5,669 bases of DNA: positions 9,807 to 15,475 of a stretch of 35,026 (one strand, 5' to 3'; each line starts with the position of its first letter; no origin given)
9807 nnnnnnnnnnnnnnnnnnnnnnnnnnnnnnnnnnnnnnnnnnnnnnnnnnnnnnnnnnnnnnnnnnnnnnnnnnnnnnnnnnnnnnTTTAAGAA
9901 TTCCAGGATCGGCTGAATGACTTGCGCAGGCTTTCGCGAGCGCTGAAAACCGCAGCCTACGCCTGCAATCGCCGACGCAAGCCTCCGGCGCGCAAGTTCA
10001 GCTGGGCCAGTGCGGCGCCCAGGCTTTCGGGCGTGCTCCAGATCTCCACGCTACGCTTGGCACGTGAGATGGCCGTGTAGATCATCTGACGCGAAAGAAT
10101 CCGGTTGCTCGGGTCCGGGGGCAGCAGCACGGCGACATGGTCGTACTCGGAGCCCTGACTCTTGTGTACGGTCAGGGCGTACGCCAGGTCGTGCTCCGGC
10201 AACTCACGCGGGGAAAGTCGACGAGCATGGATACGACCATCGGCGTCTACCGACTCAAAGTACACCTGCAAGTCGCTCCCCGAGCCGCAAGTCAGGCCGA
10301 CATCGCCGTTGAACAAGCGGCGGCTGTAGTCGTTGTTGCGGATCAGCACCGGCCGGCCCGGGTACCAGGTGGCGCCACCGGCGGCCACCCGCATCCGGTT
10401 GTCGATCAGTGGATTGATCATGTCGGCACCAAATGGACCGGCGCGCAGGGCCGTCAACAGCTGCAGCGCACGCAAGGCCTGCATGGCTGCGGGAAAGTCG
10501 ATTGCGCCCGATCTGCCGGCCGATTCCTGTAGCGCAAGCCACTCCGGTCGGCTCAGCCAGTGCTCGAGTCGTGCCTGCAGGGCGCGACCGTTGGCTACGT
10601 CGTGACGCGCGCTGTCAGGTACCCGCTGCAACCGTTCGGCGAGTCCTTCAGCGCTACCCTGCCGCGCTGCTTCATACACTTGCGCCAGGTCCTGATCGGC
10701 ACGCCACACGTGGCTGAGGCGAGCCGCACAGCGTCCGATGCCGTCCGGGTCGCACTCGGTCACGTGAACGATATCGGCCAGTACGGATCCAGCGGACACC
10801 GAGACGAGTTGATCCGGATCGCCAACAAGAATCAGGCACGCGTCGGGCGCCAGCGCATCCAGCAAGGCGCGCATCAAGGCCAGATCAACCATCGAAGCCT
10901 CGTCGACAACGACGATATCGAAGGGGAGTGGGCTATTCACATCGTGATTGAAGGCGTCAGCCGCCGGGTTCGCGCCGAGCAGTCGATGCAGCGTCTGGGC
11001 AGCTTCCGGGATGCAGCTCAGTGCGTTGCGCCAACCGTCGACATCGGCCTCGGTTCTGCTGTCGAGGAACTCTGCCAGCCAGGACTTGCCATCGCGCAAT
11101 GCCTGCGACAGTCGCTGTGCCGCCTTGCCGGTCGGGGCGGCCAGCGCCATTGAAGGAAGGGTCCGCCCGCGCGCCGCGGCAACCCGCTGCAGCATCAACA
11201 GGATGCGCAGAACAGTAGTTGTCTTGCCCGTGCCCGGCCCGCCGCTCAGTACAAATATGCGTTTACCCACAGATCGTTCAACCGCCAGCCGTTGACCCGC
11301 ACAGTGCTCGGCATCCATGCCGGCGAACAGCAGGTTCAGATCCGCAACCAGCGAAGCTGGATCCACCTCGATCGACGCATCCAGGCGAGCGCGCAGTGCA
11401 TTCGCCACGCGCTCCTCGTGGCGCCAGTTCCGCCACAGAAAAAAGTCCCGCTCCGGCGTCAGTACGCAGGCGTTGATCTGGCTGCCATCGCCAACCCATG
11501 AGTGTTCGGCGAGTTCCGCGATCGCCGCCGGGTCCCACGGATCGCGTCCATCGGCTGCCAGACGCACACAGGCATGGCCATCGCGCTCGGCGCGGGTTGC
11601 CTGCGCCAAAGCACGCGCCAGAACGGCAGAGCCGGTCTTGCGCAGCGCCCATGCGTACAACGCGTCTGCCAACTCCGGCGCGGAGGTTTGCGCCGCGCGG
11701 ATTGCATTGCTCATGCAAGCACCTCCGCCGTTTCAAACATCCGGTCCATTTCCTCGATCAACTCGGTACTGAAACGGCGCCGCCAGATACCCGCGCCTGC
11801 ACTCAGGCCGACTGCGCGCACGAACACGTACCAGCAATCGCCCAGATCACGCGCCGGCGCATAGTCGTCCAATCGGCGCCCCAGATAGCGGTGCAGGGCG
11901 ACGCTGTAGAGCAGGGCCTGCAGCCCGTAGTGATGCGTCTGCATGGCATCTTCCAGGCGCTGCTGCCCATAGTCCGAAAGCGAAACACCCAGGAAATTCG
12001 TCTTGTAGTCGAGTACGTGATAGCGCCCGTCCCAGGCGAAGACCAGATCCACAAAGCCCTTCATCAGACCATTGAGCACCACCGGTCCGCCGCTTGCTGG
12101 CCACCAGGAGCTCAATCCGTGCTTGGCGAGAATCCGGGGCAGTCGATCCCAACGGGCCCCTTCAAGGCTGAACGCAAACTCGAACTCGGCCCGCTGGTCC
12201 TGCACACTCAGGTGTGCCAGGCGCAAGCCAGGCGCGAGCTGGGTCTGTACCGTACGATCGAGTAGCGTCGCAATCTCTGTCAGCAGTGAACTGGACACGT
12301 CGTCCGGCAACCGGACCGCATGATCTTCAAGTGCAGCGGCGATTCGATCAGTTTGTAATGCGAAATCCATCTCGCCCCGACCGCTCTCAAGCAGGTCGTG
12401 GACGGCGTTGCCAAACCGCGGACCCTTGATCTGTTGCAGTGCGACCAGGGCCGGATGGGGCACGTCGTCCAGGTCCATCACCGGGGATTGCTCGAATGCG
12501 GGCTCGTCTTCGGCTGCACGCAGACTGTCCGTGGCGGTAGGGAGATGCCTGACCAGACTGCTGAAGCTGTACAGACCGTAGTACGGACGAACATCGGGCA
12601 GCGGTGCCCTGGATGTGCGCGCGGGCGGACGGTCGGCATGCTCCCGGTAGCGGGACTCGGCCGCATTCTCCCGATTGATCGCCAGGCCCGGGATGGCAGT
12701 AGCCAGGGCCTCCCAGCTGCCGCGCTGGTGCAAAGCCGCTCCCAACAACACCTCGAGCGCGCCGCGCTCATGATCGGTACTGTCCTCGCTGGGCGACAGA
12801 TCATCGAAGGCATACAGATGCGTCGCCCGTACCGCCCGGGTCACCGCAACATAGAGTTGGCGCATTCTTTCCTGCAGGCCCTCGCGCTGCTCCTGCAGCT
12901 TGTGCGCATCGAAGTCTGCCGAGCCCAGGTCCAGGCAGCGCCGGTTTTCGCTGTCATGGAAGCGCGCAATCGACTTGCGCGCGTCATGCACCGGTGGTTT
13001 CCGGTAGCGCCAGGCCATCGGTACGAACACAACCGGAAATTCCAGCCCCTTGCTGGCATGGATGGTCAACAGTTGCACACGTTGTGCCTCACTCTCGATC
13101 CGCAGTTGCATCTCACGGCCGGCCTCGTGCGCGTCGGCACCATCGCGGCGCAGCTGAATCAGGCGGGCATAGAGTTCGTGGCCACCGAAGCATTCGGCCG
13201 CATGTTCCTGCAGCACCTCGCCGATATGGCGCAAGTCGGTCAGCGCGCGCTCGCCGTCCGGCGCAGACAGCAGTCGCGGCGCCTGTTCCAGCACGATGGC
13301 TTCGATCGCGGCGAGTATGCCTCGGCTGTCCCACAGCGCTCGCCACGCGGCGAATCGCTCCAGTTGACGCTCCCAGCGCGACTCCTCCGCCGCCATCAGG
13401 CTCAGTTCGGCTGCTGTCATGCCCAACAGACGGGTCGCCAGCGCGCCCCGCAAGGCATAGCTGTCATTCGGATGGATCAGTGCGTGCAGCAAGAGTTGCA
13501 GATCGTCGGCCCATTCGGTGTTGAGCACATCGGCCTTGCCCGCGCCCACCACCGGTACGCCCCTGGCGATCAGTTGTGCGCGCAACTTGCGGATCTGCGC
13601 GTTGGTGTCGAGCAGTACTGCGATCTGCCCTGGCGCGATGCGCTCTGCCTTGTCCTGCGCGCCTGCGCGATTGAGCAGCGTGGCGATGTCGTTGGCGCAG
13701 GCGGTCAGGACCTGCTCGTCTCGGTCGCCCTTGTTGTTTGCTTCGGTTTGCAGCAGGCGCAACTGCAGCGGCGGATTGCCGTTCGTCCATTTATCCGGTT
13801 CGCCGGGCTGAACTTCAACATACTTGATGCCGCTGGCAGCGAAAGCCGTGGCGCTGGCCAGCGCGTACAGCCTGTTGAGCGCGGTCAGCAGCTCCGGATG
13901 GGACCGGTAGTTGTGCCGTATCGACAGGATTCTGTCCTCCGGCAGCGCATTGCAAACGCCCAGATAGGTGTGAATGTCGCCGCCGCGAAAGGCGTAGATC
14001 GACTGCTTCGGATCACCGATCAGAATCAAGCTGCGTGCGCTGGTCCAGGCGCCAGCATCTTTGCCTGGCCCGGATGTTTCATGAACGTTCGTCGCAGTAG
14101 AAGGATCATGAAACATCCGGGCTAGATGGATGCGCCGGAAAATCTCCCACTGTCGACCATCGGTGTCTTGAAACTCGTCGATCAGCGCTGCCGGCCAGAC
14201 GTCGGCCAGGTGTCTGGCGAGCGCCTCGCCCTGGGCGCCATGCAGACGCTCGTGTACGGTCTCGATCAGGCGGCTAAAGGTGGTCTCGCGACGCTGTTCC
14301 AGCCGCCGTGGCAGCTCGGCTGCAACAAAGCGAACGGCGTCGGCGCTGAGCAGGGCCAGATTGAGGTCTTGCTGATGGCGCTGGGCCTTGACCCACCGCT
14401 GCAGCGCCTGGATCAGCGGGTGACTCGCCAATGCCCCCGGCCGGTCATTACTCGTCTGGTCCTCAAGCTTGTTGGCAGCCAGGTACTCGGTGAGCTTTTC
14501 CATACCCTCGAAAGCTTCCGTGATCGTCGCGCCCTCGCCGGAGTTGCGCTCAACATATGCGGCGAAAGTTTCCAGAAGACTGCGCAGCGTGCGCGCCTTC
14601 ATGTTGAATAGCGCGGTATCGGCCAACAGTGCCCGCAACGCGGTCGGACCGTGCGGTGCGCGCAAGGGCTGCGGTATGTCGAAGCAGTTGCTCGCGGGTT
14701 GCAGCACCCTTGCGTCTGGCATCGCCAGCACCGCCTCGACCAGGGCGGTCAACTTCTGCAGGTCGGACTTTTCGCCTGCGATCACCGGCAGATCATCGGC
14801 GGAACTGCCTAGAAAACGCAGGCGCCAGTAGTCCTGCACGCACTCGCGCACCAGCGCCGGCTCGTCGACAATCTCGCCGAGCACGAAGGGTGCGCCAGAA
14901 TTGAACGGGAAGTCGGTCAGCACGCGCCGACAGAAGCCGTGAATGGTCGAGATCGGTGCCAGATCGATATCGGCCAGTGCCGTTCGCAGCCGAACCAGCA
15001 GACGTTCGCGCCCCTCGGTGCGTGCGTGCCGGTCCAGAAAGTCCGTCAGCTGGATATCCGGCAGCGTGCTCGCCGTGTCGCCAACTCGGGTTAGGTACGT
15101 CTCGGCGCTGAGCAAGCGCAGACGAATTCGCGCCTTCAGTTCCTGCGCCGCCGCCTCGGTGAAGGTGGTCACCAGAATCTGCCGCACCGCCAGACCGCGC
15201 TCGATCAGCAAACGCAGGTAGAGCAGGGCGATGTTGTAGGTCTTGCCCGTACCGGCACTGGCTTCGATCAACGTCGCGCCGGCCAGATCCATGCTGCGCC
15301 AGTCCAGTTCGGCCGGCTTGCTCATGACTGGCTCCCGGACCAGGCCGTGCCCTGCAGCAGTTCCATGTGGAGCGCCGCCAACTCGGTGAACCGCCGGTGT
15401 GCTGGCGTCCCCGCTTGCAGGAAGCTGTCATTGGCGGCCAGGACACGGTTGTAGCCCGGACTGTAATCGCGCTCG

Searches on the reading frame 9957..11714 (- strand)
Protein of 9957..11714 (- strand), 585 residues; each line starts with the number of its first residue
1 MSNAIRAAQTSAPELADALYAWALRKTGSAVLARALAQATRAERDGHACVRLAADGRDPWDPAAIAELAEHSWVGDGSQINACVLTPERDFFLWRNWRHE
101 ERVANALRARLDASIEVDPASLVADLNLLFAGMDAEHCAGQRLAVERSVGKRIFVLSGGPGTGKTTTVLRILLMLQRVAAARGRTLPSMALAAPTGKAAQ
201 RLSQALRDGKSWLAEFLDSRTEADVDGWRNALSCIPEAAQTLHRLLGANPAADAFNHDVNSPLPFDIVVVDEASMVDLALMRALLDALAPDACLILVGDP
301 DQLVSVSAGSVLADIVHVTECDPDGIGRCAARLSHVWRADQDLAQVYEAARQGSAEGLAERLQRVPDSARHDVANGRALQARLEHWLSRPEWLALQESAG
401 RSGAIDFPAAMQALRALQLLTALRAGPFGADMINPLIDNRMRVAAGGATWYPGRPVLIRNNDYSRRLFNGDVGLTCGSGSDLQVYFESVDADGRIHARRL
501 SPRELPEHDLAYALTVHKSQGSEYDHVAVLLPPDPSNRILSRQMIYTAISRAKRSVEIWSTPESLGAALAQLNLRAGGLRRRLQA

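Call 84: search_protein_families(library=ncbifam, proteins=[window:9957-11714:-], max_evalue=0.00001)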
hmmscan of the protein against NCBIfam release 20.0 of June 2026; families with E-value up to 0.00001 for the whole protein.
window:9957-11714:- (585 aa): 6 families
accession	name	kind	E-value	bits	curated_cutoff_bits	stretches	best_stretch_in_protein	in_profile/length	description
TIGR01447.1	recD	equivalog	8e-120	401.2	310.15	1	63-583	80-597/597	exodeoxyribonuclease V subunit alpha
NF008127.0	PRK10875.1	equivalog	2.7e-98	330.1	671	2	65-320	88-325/619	exodeoxyribonuclease V subunit alpha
TIGR01448.2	helicase_RecD2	equivalog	3.7e-72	243.5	500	2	238-571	382-699/713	SF1B family DNA helicase RecD2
TIGR02768.1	TraA_Ti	equivalog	1.2e-17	63.5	590.45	1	266-566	448-721/751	Ti-type conjugative transfer relaxase TraA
NF010464.0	PRK13889.1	subfamily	8.2e-10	37.2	1015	1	266-559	435-700/992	conjugal transfer relaxase TraA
NF010402.0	PRK13826.1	subfamily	6e-09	34.3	1317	0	267-317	471-522/1102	Dtr system oriT relaxase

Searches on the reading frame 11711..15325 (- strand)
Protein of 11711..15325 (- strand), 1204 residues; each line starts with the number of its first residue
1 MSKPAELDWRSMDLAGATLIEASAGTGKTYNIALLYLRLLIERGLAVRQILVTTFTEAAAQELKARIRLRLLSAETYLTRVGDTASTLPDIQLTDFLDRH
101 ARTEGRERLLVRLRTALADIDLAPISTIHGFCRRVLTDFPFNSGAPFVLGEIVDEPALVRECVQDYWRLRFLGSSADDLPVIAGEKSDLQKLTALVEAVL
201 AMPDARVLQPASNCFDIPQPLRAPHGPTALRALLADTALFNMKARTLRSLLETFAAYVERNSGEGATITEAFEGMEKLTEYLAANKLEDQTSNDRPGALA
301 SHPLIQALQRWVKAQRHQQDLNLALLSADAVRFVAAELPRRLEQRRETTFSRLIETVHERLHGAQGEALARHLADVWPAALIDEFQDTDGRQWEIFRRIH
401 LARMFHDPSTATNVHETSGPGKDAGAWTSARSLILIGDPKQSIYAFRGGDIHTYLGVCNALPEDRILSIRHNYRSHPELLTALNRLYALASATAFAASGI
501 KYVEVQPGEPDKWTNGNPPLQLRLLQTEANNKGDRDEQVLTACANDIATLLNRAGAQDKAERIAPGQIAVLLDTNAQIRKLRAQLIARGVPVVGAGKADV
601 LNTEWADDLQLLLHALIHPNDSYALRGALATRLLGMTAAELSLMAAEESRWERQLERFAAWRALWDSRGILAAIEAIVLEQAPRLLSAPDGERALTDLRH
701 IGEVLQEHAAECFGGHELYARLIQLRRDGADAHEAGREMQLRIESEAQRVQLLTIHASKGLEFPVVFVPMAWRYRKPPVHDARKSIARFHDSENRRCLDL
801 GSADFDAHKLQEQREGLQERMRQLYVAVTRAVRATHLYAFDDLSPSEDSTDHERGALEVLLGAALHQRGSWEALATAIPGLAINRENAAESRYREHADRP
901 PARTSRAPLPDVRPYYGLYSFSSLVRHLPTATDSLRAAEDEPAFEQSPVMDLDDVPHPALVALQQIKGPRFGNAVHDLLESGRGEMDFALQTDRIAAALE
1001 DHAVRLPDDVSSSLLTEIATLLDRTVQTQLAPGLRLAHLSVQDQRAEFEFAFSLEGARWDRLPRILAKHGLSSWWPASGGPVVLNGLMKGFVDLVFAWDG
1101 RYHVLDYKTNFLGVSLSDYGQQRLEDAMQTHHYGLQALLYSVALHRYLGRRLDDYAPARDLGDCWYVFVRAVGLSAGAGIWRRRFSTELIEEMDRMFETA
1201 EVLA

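Call 84: search_protein_families(library=ncbifam, proteins=[window:11711-15325:-], max_evalue=0.00001)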
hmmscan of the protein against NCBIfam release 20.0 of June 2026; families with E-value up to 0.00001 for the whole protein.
window:11711-15325:- (1204 aa): 13 families
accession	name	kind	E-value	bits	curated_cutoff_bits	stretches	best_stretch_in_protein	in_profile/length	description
TIGR00609.1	recB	equivalog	3.2e-213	711.1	696.05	1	11-1197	5-1175/1175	exodeoxyribonuclease V subunit beta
NF008128.0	PRK10876.1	equivalog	5.4e-155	517.8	1697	2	269-1200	278-1175/1181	exodeoxyribonuclease V subunit beta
NF010485.0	PRK13909.1-2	equivalog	4.3e-34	117.9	650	2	380-588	335-494/909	RecB-like helicase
TIGR02784.1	addA_alphas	equivalog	2.8e-33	115.4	860.75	2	380-1030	394-1043/1138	double-strand break repair helicase AddA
TIGR02785.1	addA_Gpos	equivalog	5.1e-33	114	707.65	2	18-139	17-108/1234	helicase-exonuclease AddAB subunit AddA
TIGR01073.1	pcrA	equivalog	1.2e-28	99.9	911.2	1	337-486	172-292/725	DNA helicase PcrA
NF010487.0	PRK13909.1-4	equivalog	6.5e-24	84.2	759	2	373-604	324-514/924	RecB-like helicase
TIGR01074.1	rep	equivalog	1.1e-18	66.8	951.45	0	433-488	236-291/668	DNA helicase Rep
NF008743.0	PRK11773.1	equivalog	1.6e-16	59.9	965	0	431-488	241-298/720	DNA helicase II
TIGR01075.1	uvrD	equivalog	7.7e-16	57.5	1144.45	0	432-488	237-293/715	DNA helicase II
NF008172.0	PRK10919.1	equivalog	1e-14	53.7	1168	0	737-768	537-570/673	DNA helicase Rep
NF010484.0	PRK13909.1-1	equivalog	9.7e-14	50.1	1074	0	20-139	10-125/945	RecB-like helicase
NF010486.0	PRK13909.1-3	equivalog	1.9e-08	32.8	1109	0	20-73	10-62/921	RecB-like helicase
